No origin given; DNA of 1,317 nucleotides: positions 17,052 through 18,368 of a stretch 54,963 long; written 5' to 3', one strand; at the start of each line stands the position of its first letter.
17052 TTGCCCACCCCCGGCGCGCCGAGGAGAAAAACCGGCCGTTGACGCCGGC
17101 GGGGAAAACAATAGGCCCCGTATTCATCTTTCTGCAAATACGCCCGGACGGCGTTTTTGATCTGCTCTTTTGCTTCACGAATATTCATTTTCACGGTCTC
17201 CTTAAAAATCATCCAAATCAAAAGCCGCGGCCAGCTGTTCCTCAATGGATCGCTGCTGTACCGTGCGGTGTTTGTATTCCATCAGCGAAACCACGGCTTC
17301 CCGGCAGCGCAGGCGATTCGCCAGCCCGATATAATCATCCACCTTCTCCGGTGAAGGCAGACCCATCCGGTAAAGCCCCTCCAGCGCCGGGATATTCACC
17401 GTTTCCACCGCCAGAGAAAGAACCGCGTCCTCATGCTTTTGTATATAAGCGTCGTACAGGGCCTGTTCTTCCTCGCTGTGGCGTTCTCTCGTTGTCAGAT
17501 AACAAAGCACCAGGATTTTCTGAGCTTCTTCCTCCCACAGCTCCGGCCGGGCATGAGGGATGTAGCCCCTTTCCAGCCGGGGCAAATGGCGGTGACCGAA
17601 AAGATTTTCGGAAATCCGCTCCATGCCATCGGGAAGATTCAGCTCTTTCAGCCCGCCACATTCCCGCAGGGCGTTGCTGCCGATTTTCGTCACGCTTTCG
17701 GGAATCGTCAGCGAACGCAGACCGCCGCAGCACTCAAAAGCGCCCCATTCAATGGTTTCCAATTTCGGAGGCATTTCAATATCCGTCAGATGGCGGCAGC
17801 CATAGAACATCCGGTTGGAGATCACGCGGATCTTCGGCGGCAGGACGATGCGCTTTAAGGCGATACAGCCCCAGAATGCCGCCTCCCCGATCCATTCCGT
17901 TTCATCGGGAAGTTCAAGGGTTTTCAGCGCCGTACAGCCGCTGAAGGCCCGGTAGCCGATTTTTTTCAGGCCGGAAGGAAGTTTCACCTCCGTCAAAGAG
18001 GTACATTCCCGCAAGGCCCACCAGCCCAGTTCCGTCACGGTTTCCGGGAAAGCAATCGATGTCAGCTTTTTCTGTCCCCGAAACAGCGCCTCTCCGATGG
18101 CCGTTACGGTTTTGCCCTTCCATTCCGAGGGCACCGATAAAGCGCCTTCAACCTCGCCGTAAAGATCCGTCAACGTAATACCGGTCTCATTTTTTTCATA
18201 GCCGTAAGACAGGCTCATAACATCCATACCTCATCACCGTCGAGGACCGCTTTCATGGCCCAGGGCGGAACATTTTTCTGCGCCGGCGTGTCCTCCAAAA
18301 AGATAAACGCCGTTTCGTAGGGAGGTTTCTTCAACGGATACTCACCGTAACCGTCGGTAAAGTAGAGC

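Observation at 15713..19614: Tightly coupled vWA(DUF2201-like) / cytoplasmic LRR / MoxR-type AAA+ operon: candidate uncharacterised NTPase-driven sensor system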

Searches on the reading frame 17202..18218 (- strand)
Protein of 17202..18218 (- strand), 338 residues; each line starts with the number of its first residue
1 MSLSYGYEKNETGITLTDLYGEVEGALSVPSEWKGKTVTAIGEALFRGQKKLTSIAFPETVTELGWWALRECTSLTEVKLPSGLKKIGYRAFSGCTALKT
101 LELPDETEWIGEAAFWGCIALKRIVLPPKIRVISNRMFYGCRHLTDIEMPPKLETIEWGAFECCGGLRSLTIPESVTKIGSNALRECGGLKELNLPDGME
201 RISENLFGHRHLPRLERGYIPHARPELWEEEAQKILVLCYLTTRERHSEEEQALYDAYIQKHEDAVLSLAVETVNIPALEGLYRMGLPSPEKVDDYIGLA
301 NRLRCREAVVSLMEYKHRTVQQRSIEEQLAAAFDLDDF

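Call 3: search_protein_families(library=pfam, proteins=[window:17202-18218:-], max_evalue=0.01)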
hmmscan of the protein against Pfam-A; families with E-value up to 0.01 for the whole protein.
window:17202-18218:- (338 aa): 3 families
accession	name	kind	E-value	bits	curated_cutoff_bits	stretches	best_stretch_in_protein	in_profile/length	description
PF13306.12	LRR_5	-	3.8e-45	153.3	27.7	2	110-209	3-100/127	BspA type Leucine rich repeat region (6 copies)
PF13855.12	LRR_8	-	8.4e-06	25.9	27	0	130-172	13-56/61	Leucine rich repeat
PF23952.1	LRR_EndoS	-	5e-05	23.9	27.9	0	60-104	46-90/116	Endo-beta-N-acetylglucosaminidase EndoS LRR domain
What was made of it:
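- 17202..18218 (-): Gene 2: cytoplasmic BspA-type LRR_5 protein of 338 aa. Pfam LRR_5 at 3.8e-45 (call 3).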

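Call 5: search_protein_families(library=ncbifam, proteins=[window:17202-18218:-], max_evalue=0.01)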
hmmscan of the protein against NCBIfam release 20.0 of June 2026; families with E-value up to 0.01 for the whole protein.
window:17202-18218:- (338 aa): 3 families
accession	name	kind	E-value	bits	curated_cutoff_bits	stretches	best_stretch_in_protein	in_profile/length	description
NF047961.1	adhesin_HupY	equivalog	7.8e-19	67.3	1250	2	48-161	184-296/978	leucine-rich repeat adhesin HupY/LrrG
NF045861.1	glide_Gli349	exception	3.3e-10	37.3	1750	2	50-115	2677-2741/3169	gliding machinery surface structure protein Gli349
TIGR02167.2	Liste_lipo_26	repeat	2.8e-07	30.1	30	0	92-103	2-13/26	PARCEL repeat-containing surface protein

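Call 6: search_protein_families(library=padloc, proteins=[window:17202-18218:-], max_evalue=0.01)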
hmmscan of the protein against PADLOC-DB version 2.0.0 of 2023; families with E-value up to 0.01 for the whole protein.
window:17202-18218:- (338 aa): 0 families

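Call 7: find_homologous_proteins(query=window:17202-18218:-, max_evalue=1e-10)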
Query window:17202-18218:- (338 aa): 2332 proteins with E <= 1e-10 among 4917 candidates; the best 120 are listed.
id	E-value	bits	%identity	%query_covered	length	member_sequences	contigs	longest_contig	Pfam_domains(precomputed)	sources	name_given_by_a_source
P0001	3.5e-212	722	93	100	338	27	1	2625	PF13306.13,PF13855.13,PF23952.2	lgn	-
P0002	1.8e-193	660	85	100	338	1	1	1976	PF13306.13,PF13855.13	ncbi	-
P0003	1.0e-190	651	84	100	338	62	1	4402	PF13306.13,PF13855.13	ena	-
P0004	2.5e-170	584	75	100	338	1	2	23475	PF13306.13,PF13855.13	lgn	-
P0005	2.9e-153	528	67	100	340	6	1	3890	PF13306.13,PF13855.13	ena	-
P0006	1.8e-146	506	65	100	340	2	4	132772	PF13306.13,PF13855.13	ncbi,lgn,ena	-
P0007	1.1e-142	493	64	99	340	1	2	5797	PF13306.13,PF13855.13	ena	-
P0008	4.1e-141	488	64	100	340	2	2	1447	PF13306.13,PF13855.13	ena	-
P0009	4.9e-135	468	61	100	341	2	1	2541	PF13306.13,PF13855.13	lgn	-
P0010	3.0e-132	459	61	100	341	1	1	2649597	PF13306.13,PF13855.13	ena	-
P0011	1.4e-130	453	60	100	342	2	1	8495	PF13306.13,PF13855.13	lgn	-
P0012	1.4e-128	447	59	99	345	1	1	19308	PF13306.13,PF13855.13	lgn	-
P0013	5.3e-128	445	58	100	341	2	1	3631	PF13306.13,PF13855.13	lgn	-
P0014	2.2e-115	403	53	100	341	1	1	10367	PF13306.13,PF13855.13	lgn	-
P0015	5.1e-103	363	52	96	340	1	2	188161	PF13306.13,PF13855.13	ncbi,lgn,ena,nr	ncbi:MAG TPA: leucine-rich repeat domain-containing protein [Clostridiales bacterium]|nr:leucine-ric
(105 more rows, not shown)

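Call 9: find_encoding_contigs(protein=P0015, flank=8000, max_places=3)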
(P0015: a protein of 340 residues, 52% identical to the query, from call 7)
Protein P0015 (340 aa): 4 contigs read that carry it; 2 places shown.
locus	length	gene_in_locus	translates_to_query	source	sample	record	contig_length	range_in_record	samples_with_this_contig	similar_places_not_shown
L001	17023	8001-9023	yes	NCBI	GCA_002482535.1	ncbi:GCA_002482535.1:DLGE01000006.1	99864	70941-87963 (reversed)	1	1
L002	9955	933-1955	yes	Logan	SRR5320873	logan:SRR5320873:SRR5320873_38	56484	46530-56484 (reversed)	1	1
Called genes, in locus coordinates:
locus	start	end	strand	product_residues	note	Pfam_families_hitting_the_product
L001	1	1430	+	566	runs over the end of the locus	PF00768:Peptidase_S11, PF13354:Beta-lactamase2 (weak), PF00395:SLH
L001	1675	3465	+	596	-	PF20695:UbiD_N, PF01977:UbiD, PF20696:UbiD_C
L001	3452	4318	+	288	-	PF01040:UbiA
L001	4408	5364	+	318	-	PF03180:Lipoprotein_9 (weak), PF13379:NMT1_2 (weak), PF09084:NMT1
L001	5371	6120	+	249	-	PF00005:ABC_tran, PF13304:AAA_21 (faint)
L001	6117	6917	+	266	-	PF00528:BPD_transp_1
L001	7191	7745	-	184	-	PF02441:Flavoprotein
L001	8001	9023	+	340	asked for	PF13306:LRR_5, PF13855:LRR_8 (faint), PF13306:LRR_5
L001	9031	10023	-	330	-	PF13280:WYL, PF25583:WCX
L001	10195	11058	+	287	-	PF02463:SMC_N (faint), PF00005:ABC_tran, PF13304:AAA_21, PF13175:AAA_15 (weak)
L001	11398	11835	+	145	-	PF21699:TM1266-like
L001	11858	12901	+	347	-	PF04055:Radical_SAM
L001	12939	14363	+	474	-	PF04055:Radical_SAM, PF06968:BATS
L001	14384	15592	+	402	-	PF00009:GTP_EFTU, PF01926:MMR_HSR1, PF02421:FeoB_N (weak), PF03193:RsgA_GTPase (faint), PF00350:Dynamin_N (faint), PF18128:HydF_dimer, PF18133:HydF_tetramer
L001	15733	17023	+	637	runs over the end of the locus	PF02518:HATPase_c (weak), PF13589:HATPase_c_3, PF00183:HSP90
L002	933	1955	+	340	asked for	PF13306:LRR_5, PF13855:LRR_8 (faint), PF13306:LRR_5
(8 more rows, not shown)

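Call 10: find_encoding_contigs(protein=P0010, flank=8000, max_places=3)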
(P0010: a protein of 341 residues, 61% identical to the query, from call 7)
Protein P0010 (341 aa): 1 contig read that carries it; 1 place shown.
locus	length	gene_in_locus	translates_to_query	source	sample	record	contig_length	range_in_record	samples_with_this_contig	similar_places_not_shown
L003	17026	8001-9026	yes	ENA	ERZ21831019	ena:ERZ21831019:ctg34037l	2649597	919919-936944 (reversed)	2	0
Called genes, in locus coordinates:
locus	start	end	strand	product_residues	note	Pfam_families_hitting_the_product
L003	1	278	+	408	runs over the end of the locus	PF02274:ADI, PF19420:DDAH_eukar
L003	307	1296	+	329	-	PF02729:OTCace_N, PF00185:OTCace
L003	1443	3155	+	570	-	PF00768:Peptidase_S11, PF13354:Beta-lactamase2 (weak), PF00395:SLH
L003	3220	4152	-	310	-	PF13379:NMT1_2, PF09084:NMT1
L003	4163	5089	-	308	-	PF01040:UbiA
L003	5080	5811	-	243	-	PF00528:BPD_transp_1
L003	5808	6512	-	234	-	PF00005:ABC_tran, PF13555:AAA_29 (weak), PF13304:AAA_21 (faint)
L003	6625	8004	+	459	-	PF13203:DUF2201_N (weak), PF09967:DUF2201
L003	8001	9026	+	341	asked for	PF13306:LRR_5, PF13855:LRR_8 (faint), PF13306:LRR_5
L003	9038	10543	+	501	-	PF00004:AAA (weak), PF07728:AAA_5 (weak)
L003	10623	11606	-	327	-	PF13280:WYL, PF25583:WCX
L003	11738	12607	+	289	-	PF13304:AAA_21, PF13175:AAA_15 (weak)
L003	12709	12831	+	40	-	-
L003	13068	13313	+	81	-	PF21699:TM1266-like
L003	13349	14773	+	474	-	PF04055:Radical_SAM, PF06968:BATS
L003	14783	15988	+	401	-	PF00009:GTP_EFTU, PF01926:MMR_HSR1, PF02421:FeoB_N (weak), PF03193:RsgA_GTPase (faint), PF00350:Dynamin_N (faint), PF18128:HydF_dimer, PF18133:HydF_tetramer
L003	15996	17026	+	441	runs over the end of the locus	PF00206:Lyase_1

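Call 11: find_encoding_contigs(protein=P0006, flank=8000, max_places=3)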
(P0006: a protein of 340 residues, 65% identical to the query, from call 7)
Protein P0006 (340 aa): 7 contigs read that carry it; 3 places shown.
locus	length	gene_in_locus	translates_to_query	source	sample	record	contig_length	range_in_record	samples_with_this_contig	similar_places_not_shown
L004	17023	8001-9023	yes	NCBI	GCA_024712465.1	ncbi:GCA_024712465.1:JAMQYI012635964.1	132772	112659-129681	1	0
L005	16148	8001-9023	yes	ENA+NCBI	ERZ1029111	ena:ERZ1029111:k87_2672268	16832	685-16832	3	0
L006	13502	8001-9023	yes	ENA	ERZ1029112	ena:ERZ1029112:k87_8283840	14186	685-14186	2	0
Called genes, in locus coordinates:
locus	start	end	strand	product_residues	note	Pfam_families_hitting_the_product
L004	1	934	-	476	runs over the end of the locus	PF01266:DAO, PF13450:NAD_binding_8 (weak), PF04324:Fer2_BFD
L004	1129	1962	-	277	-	PF18348:SH3_16 (faint), PF06347:SH3_4 (weak), PF08239:SH3_3 (weak), PF23795:SH3_YKFC_2nd (faint), PF06347:SH3_4 (weak), PF08239:SH3_3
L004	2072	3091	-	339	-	PF00953:Glycos_transf_4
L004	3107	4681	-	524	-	PF03023:MurJ, PF13440:Polysacc_synt_3, PF01554:MatE (weak)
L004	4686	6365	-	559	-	PF04230:PS_pyruv_trans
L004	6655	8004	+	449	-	PF09967:DUF2201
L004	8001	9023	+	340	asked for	PF13306:LRR_5, PF13855:LRR_8 (faint), PF13306:LRR_5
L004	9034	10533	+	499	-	PF00004:AAA (weak), PF07728:AAA_5 (weak)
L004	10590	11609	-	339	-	PF13280:WYL, PF25583:WCX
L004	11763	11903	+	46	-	-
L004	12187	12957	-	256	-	PF01522:Polysacc_deac_1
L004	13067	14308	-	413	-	PF08239:SH3_3 (weak)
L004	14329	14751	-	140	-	PF12850:Metallophos_2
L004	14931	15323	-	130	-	PF13237:Fer4_10 (weak), PF14697:Fer4_21, PF12838:Fer4_7, PF13187:Fer4_9, PF25160:LdpA_Fe-S-bd (weak), PF13237:Fer4_10, PF00037:Fer4, PF13187:Fer4_9, +9 more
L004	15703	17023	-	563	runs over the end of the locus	PF00501:AMP-binding, PF13193:AMP-binding_C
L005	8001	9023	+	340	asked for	PF13306:LRR_5, PF13855:LRR_8 (faint), PF13306:LRR_5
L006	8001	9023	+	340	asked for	PF13306:LRR_5, PF13855:LRR_8 (faint), PF13306:LRR_5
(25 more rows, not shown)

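Call 17: search_protein_families(library=phrogs, proteins=[window:17202-18218:-], max_evalue=0.001)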
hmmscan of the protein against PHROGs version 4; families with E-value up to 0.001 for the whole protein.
window:17202-18218:- (338 aa): 2 families
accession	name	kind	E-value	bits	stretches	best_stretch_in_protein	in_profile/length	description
phrog_35892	-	unknown function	3.4e-32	112.1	2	23-137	72-186/1181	-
phrog_18805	-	unknown function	1.8e-18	67.6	2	36-125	318-404/457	-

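Call 50: predict_structure(alignment_id=A3)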
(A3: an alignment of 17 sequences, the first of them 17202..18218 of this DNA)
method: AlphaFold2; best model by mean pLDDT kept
length: 338 residues; sequences in the alignment: 17
mean_pLDDT: 90.5   pTM: 0.80
mean pLDDT of the five models: 90.5, 89.6, 89.0, 86.8, 80.1
residues with pLDDT >= 90: 258; 70-90: 53; 50-70: 22; < 50: 5
segments of 3 or more residues with pLDDT < 50: 334-338
pLDDT, mean of each block of 10 residues (from residue 1): 90 96 95 97 96 98 97 98 98 97 98 97 97 96 95 94 93 92 89 86 68 84 85 90 92 95 94 92 93 94 92 88 55 47
secondary structure, 60 per line:
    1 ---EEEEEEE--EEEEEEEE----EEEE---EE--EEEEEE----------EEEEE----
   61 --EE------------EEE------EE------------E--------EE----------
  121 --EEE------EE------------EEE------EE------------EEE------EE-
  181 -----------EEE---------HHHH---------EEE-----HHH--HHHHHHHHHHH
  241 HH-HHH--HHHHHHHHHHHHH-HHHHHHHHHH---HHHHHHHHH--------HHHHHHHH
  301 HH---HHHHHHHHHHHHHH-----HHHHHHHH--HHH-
elements in order: E4-10 E13-20 E25-28 E36-41 E52-56 E77-79 E123-125 E146-148 E169-171 E192-194 H204-207 E217-219 H230-242 H249-261 H263-272 H276-284 H293-302 H306-319 H325-332
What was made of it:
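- Checked: Its model (pLDDT 90.5) is an LRR solenoid followed by a helical C-terminal domain (call 50).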

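Call 54: fold_search(model_id=the predicted structure, library=pdb)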
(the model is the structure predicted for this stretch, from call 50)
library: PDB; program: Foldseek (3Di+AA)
matches with E <= 10: 441; with E <= 0.001: 53
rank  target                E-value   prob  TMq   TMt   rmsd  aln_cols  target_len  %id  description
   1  4fs7                  1.4e-11  1.00  0.51  0.46   4.2       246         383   28  Crystal structure of a leucine-rich repeat protein (BACOVA_04585) from Bacteroides ovatus ATCC 8483 at 1.19 A resolution (released 2012-09-19)
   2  4gt6                  9.8e-11  1.00  0.52  0.47   2.2       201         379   33  Crystal structure of a leucine rich cell surface protein (FAEPRAA2165_01021) from Faecalibacterium prausnitzii A2-165 at (released 2012-09-26)
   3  6mlx_A                7.0e-10  1.00  0.53  0.83   1.7       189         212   30  Crystal structure of T. pallidum Leucine Rich Repeat protein (TpLRR) (released 2019-07-17)
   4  6mlx_C                1.8e-09  1.00  0.53  0.82   1.7       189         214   30  Crystal structure of T. pallidum Leucine Rich Repeat protein (TpLRR) (released 2019-07-17)
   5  6mlx_B                4.5e-09  1.00  0.53  0.83   1.4       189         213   29  Crystal structure of T. pallidum Leucine Rich Repeat protein (TpLRR) (released 2019-07-17)
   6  4cp6                  6.5e-08  1.00  0.26  0.22  13.0       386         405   13  The Crystal structure of Pneumococcal vaccine antigen PcpA (released 2015-02-25)
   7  4h09_C                9.7e-08  1.00  0.30  0.28   9.8       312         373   20  Crystal structure of a leucine-rich repeat protein (EUBVEN_01088) from Eubacterium ventriosum ATCC 27560 at 2.50 A res (released 2012-10-10)
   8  4h09_E                1.5e-07  1.00  0.35  0.32  10.1       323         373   20  Crystal structure of a leucine-rich repeat protein (EUBVEN_01088) from Eubacterium ventriosum ATCC 27560 at 2.50 A res (released 2012-10-10)
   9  4h09_D                1.5e-07  1.00  0.35  0.32  10.9       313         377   20  Crystal structure of a leucine-rich repeat protein (EUBVEN_01088) from Eubacterium ventriosum ATCC 27560 at 2.50 A res (released 2012-10-10)
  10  4h09_A                2.2e-07  1.00  0.42  0.38   5.2       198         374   26  Crystal structure of a leucine-rich repeat protein (EUBVEN_01088) from Eubacterium ventriosum ATCC 27560 at 2.50 A res (released 2012-10-10)
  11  4fdw                  4.9e-07  1.00  0.36  0.32   6.0       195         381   20  Crystal structure of a putative cell surface protein (BACOVA_01565) from Bacteroides ovatus ATCC 8483 at 2.05 A resoluti (released 2012-07-25)
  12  4h09_B                5.4e-07  1.00  0.45  0.42   5.2       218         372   25  Crystal structure of a leucine-rich repeat protein (EUBVEN_01088) from Eubacterium ventriosum ATCC 27560 at 2.50 A res (released 2012-10-10)
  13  4fd0                  6.0e-07  1.00  0.39  0.34   7.3       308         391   21  Crystal structure of a putative cell surface protein (BACCAC_03700) from Bacteroides caccae ATCC 43185 at 2.07 A resolut (released 2012-07-25)
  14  3zyo                  6.2e-05  1.00  0.29  0.26  11.8       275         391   21  Crystal structure of the N-terminal leucine rich repeats and immunoglobulin domain of netrin-G ligand-3 (released 2011-10-05)
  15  3zyn_A                6.5e-05  1.00  0.21  0.22  14.2       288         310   18  Crystal structure of the N-terminal leucine rich repeats of Netrin-G Ligand-3 (released 2011-10-05)
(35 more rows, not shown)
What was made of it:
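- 17202..18218 (-): The AF2 model has pLDDT 90.5 and matches TpLRR and other LRR_5 structures (calls 50, 54).
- On BspA-type LRR_5 proteins: Foldseek matches 4fs7, 4gt6 and 6mlx (TpLRR) at E 1e-11 to 1e-9 (call 54).
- The closest solved structures are annotated as cell-surface proteins (call 54).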
